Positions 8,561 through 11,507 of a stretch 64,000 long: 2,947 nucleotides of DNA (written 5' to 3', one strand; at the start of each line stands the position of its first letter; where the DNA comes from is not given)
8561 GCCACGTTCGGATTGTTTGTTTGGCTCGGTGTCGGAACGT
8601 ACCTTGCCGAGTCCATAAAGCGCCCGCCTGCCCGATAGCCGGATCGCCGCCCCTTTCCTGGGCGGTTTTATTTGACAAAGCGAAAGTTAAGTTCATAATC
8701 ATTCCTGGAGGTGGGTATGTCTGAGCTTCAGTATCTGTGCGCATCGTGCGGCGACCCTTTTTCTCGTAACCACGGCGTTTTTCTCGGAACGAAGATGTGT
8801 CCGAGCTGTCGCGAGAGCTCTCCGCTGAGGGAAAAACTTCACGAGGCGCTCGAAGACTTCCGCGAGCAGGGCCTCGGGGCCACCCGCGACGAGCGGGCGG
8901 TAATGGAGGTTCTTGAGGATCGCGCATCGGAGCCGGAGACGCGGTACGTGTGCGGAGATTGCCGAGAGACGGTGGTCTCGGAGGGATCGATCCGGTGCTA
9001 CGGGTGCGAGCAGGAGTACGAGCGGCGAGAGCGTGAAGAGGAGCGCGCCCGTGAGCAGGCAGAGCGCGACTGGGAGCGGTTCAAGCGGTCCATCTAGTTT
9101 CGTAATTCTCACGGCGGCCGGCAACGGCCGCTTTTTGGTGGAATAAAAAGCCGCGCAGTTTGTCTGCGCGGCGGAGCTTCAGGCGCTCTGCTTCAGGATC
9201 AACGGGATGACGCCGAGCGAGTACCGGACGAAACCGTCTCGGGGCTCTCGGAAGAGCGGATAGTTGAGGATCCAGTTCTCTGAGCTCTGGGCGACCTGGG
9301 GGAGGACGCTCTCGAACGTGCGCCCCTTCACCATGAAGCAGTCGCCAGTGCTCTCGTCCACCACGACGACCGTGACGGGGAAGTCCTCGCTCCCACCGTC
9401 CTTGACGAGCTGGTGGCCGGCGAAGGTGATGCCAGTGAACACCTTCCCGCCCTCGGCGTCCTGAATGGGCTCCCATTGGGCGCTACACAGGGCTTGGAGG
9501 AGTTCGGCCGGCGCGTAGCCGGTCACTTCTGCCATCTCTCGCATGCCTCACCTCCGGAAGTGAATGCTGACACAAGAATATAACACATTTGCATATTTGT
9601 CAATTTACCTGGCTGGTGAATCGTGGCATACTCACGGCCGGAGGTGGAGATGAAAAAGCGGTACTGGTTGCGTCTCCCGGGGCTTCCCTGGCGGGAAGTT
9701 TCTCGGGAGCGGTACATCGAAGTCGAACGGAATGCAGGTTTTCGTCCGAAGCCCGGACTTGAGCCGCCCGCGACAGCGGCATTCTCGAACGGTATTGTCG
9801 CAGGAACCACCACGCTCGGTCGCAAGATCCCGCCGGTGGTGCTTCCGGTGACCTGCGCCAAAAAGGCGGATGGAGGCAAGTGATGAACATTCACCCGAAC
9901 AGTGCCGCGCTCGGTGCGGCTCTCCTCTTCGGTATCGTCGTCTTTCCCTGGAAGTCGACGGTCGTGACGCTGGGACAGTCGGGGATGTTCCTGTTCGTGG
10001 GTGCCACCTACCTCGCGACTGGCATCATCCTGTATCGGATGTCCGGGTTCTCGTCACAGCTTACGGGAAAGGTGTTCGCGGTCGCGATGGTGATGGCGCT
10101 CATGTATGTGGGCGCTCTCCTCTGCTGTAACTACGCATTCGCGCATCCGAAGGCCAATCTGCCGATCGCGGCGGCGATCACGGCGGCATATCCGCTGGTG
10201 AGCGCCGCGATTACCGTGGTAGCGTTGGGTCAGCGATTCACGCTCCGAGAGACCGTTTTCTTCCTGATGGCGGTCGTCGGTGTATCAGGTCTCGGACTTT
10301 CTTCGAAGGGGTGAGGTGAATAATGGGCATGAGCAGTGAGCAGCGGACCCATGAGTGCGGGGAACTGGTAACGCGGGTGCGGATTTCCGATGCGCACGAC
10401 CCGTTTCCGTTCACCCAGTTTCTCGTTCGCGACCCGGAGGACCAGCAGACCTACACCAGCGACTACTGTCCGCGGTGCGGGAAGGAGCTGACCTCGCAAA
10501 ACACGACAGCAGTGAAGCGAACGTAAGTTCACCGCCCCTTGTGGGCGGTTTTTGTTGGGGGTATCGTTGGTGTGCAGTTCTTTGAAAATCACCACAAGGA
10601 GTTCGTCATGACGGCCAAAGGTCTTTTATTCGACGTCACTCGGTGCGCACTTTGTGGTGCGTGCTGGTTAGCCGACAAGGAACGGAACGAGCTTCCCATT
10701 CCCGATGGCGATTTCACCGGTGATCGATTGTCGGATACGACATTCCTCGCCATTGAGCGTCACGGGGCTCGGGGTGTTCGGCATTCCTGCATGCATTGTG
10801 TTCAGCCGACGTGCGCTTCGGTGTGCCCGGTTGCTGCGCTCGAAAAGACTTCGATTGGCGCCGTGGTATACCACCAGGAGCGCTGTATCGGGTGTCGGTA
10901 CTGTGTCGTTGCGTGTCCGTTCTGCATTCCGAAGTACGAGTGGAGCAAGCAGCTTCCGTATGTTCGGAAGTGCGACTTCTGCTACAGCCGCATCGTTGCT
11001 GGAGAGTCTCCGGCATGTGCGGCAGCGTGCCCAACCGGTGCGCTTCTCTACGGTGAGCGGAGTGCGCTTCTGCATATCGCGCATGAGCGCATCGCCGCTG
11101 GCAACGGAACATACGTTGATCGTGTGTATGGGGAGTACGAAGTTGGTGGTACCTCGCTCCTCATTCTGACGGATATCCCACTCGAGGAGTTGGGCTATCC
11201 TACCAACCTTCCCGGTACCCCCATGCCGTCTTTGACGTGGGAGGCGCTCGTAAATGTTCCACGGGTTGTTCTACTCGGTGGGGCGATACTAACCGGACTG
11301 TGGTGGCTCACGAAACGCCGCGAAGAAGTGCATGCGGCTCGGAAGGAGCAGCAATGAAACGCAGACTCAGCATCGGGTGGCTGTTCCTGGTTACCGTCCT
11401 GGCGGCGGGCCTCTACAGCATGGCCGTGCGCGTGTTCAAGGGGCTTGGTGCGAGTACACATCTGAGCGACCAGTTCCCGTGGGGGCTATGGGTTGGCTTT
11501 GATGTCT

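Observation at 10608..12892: Orphan NrfCD/HybAB-like module with a triheme cytochrome c fused to the NrfD-type membrane subunit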

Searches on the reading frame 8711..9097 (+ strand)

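Call 66: search_protein_families(library=pfam, proteins=[window:8711-9097:+], max_evalue=0.01)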
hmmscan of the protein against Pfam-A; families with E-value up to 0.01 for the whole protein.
window:8711-9097:+ (128 aa): 1 family
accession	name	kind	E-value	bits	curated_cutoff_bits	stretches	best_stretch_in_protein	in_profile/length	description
PF12773.13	DZR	-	0.00029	21.4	27.3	0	9-41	14-38/45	Double zinc ribbon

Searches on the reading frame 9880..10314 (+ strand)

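Call 20: search_protein_families(library=pfam, proteins=[window:9880-10314:+], max_evalue=0.001)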
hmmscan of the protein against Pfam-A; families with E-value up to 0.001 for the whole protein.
window:9880-10314:+ (144 aa): 1 family
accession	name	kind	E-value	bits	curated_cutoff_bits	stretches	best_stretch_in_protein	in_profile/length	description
PF00892.27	EamA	-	0.00032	21.4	28.2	1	9-137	6-132/135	EamA-like transporter family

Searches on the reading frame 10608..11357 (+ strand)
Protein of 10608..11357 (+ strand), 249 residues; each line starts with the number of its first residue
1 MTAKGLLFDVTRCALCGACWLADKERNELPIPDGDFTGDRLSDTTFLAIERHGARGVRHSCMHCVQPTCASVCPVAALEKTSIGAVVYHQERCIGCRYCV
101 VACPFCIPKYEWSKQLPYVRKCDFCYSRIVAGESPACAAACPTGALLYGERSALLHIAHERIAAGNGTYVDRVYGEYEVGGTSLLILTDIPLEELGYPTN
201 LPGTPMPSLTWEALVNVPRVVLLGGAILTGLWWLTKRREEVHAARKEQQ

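Call 3: search_protein_families(library=pfam, proteins=[window:10608-11357:+], max_evalue=0.1)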
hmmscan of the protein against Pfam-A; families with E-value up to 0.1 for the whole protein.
window:10608-11357:+ (249 aa): 11 families
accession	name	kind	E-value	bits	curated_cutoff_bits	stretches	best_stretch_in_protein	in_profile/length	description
PF13247.11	Fer4_11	-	5.8e-20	71.8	26.2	1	59-151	8-100/100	4Fe-4S dicluster domain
PF00037.32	Fer4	-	5.1e-08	32.9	21.1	1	86-105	1-20/24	4Fe-4S binding domain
PF12838.12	Fer4_7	-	3.7e-07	31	27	1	61-105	2-50/52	4Fe-4S dicluster domain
PF13237.11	Fer4_10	-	5.2e-07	29.9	25.5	2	60-104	8-53/53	4Fe-4S dicluster domain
PF12797.12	Fer4_2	-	1.2e-06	28.5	24.5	1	85-105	2-22/22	4Fe-4S binding domain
PF13187.11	Fer4_9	-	2.3e-06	28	27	1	92-145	1-51/52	4Fe-4S dicluster domain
PF12837.12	Fer4_6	-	0.001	19.4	25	1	90-105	6-21/24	4Fe-4S binding domain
PF25160.1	LdpA_Fe-S-bd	-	0.008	16.4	27.6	1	63-105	4-40/49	LdpA Fe-S cluster-binding domain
PF14697.11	Fer4_21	-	0.012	16.1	35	1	59-107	6-57/59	4Fe-4S dicluster domain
PF13183.11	Fer4_8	-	0.055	14.5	27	0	60-80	4-22/68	4Fe-4S dicluster domain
PF12800.12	Fer4_4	-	0.08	13.8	24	1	91-105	2-16/17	4Fe-4S binding domain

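Call 4: search_protein_families(library=ncbifam, proteins=[window:10608-11357:+], max_evalue=0.1)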
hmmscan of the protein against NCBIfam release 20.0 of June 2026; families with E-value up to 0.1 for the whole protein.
window:10608-11357:+ (249 aa): 36 families (the best 25 are shown)
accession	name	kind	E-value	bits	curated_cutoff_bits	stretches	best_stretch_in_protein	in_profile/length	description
NF045715.1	sulf_resp_HmcB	equivalog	2.3e-68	230.6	420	1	3-247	36-294/307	sulfate respiration complex iron-sulfur protein HmcB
NF008134.0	PRK10882.1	equivalog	1.2e-52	179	263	1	3-245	38-322/329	hydrogenase 2 operon protein HybA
TIGR01582.1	FDH-beta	equivalog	1.4e-29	103.1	334.7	1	58-187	90-220/283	formate dehydrogenase subunit beta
TIGR02951.1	DMSO_dmsB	equivalog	1.2e-27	96.9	214.1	1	4-150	2-152/161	DMSO/selenate family reductase complex B subunit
NF038355.1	FDH3_beta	equivalog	2.4e-23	83.1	240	2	7-125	6-121/180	formate dehydrogenase FDH3 subunit beta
NF045797.1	DsrO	equivalog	5.2e-22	78.4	200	1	5-150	45-201/235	sulfate reduction electron transfer complex DsrMKJOP subunit DsrO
TIGR03149.1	cyt_nit_nrfC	equivalog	7.8e-22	77.7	377.6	1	5-150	40-183/225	cytochrome c nitrite reductase Fe-S protein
NF011569.0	PRK14993.1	equivalog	6.6e-20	71.6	416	1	5-150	45-187/244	tetrathionate reductase subunit TtrB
NF041715.1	arsenate_red_ArrB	equivalog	3.4e-18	66.1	450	2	5-111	4-107/233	arsenate respiratory reductase iron-sulfur subunit ArrB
NF041782.1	mnquin_red_QrcC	equivalog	1.8e-16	60.5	400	1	5-113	2-121/239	menaquinone reductase iron-sulfur cluster-binding subunit QrcC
NF009408.0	PRK12769.1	equivalog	1.9e-16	59.4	1003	1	51-161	46-157/659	formate-dependent uric acid utilization protein AegA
TIGR03478.1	DMSO_red_II_bet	subfamily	4e-16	58.8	480.7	1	60-149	130-218/321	DMSO reductase family type II enzyme, iron-sulfur subunit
NF007658.0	PRK10330.1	equivalog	5.8e-16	58.5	260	2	56-106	49-102/181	electron transport protein HydN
NF045766.1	PhenlGlyoxDHPadI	equivalog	6.5e-16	58.1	700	1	5-154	6-141/443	NADH-dependent phenylglyoxylate dehydrogenase subunit beta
NF009451.0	PRK12809.1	equivalog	1.7e-14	53.1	1154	1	11-161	10-149/639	formate-dependent uric acid utilization protein YgfT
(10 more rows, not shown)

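Call 32: search_solved_structures(query=window:10608-11357:+, max_evalue=1e-10)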
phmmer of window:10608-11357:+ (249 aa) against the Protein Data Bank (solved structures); distinct sequences matched with E-value up to 1e-10: 17.
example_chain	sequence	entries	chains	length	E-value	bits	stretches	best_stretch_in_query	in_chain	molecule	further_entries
1kqf_B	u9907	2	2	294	3.4e-26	95.4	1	6-187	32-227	FORMATE DEHYDROGENASE, NITRATE-INDUCIBLE, IRON-SULFUR SUBUNIT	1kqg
30gj_B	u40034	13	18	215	1.1e-17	67.5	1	6-176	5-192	Formate dehydrogenase, beta subunit, putative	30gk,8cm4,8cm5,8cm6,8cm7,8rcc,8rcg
6sdr_B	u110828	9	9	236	1.4e-17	67.1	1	6-176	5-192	Formate dehydrogenase, beta subunit, putative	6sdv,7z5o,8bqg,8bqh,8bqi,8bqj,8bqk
8rc8_B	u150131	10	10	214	1.5e-17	67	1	6-176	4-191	Formate dehydrogenase, beta subunit, putative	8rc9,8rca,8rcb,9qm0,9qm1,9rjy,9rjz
9vap_B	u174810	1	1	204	3.6e-17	65.8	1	6-166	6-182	4Fe-4S dicluster domain-containing protein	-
6cz7_B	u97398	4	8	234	1.5e-16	63.8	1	5-111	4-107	4Fe-4S ferredoxin, iron-sulfur binding domain protein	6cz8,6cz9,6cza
2vpw_B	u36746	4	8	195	2.9e-16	62.8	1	6-150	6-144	NRFC PROTEIN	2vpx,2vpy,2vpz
1q16_B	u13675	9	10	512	2.4e-15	59.8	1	57-148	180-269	Respiratory nitrate reductase 1 beta chain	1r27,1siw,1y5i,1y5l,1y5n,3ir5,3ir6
1y4z_B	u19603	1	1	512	6.5e-15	58.4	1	57-148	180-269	Respiratory nitrate reductase 1 beta chain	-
3egw_B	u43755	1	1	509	1.3e-14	57.4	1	57-148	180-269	Respiratory nitrate reductase 1 beta chain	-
2ivf_B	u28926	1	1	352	1.4e-14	57.3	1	59-151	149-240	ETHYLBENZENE DEHYDROGENASE BETA-SUBUNIT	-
1h0h_B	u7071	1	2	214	2.6e-14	56.4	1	4-171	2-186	FORMATE DEHYDROGENASE SUBUNIT BETA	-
4ydd_B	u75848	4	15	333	7.3e-14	54.9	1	60-146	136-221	DMSO reductase family type II enzyme, iron-sulfur subunit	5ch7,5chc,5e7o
8c0z_C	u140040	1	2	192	3.8e-13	52.6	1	48-149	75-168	Iron-sulfur cluster-binding protein potential subunit of aldehyde oxidoreductase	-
9mqx_E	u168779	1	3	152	2.4e-12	49.9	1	6-153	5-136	Fe-S-cluster-containing hydrogenase subunit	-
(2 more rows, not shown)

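Call 33: find_homologous_proteins(query=window:10608-11357:+)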
Query window:10608-11357:+ (249 aa): 5893 proteins with E <= 0.001 among 7177 candidates; the best 120 are listed.
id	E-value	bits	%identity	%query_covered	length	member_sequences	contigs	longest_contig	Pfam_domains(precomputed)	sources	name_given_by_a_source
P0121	3.9e-151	520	88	100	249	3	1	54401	PF12797.13,PF13247.12,PF00037.33,PF12838.13,PF13237.12,PF13187.12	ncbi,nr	ncbi:MAG: 4Fe-4S dicluster domain-containing protein [Candidatus Yanofskybacteria bacterium]|nr:4Fe-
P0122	3.3e-123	428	73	100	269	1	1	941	PF12797.13,PF12837.13,PF13247.12,PF00037.33,PF12838.13,PF13237.12,PF13187.12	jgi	-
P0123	3.5e-122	425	72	100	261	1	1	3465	PF12797.13,PF12837.13,PF13247.12,PF00037.33,PF12838.13,PF13237.12,PF13187.12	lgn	-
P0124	4.4e-121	421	70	100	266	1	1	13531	PF12797.13,PF13247.12,PF00037.33,PF12838.13,PF13237.12,PF13187.12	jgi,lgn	jgi:formate dehydrogenase iron-sulfur subunit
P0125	5.8e-121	421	73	98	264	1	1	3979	PF12797.13,PF12837.13,PF13247.12,PF00037.33,PF12838.13,PF13237.12,PF13187.12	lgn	-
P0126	7.6e-121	420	70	100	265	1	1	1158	PF12797.13,PF12837.13,PF13247.12,PF00037.33,PF12838.13,PF13237.12,PF13187.12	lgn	-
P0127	7.9e-119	414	72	98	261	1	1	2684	PF12797.13,PF12837.13,PF13247.12,PF00037.33,PF12838.13,PF13237.12,PF13187.12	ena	-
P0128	5.2e-118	411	71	97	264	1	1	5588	PF12797.13,PF12837.13,PF13247.12,PF00037.33,PF12838.13,PF13237.12,PF13187.12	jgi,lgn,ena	-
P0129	6.1e-118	411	69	98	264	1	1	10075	PF12797.13,PF12837.13,PF13247.12,PF00037.33,PF12838.13,PF13237.12,PF13187.12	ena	-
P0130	1.7e-115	403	69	97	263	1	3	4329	PF12797.13,PF12837.13,PF13247.12,PF00037.33,PF12838.13,PF13237.12,PF13187.12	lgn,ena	-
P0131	2.8e-115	402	67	99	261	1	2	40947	PF12797.13,PF13247.12,PF00037.33,PF12838.13,PF13237.12,PF13187.12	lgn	-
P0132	3.9e-115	402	66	99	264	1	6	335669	PF12797.13,PF12837.13,PF13247.12,PF00037.33,PF12838.13,PF13237.12,PF13187.12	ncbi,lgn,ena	-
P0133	3.4e-113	395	66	97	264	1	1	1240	PF12797.13,PF12837.13,PF13247.12,PF00037.33,PF12838.13,PF13237.12,PF13187.12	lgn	-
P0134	1.6e-109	383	66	100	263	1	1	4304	PF12797.13,PF12837.13,PF13247.12,PF00037.33,PF12838.13,PF13237.12,PF13187.12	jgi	jgi:formate dehydrogenase iron-sulfur subunit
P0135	3.7e-109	382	65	99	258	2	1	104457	PF13247.12,PF00037.33,PF12838.13,PF13237.12,PF13187.12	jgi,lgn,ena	jgi:formate dehydrogenase iron-sulfur subunit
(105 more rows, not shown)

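Call 65: search_solved_structures(query=window:10608-11357:+, max_evalue=1e-20, show_alignments=1)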
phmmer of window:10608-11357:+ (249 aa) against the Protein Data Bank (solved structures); distinct sequences matched with E-value up to 1e-20: 1.
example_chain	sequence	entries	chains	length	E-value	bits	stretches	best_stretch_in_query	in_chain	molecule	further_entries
1kqf_B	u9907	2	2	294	3.4e-26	95.4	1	6-187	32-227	FORMATE DEHYDROGENASE, NITRATE-INDUCIBLE, IRON-SULFUR SUBUNIT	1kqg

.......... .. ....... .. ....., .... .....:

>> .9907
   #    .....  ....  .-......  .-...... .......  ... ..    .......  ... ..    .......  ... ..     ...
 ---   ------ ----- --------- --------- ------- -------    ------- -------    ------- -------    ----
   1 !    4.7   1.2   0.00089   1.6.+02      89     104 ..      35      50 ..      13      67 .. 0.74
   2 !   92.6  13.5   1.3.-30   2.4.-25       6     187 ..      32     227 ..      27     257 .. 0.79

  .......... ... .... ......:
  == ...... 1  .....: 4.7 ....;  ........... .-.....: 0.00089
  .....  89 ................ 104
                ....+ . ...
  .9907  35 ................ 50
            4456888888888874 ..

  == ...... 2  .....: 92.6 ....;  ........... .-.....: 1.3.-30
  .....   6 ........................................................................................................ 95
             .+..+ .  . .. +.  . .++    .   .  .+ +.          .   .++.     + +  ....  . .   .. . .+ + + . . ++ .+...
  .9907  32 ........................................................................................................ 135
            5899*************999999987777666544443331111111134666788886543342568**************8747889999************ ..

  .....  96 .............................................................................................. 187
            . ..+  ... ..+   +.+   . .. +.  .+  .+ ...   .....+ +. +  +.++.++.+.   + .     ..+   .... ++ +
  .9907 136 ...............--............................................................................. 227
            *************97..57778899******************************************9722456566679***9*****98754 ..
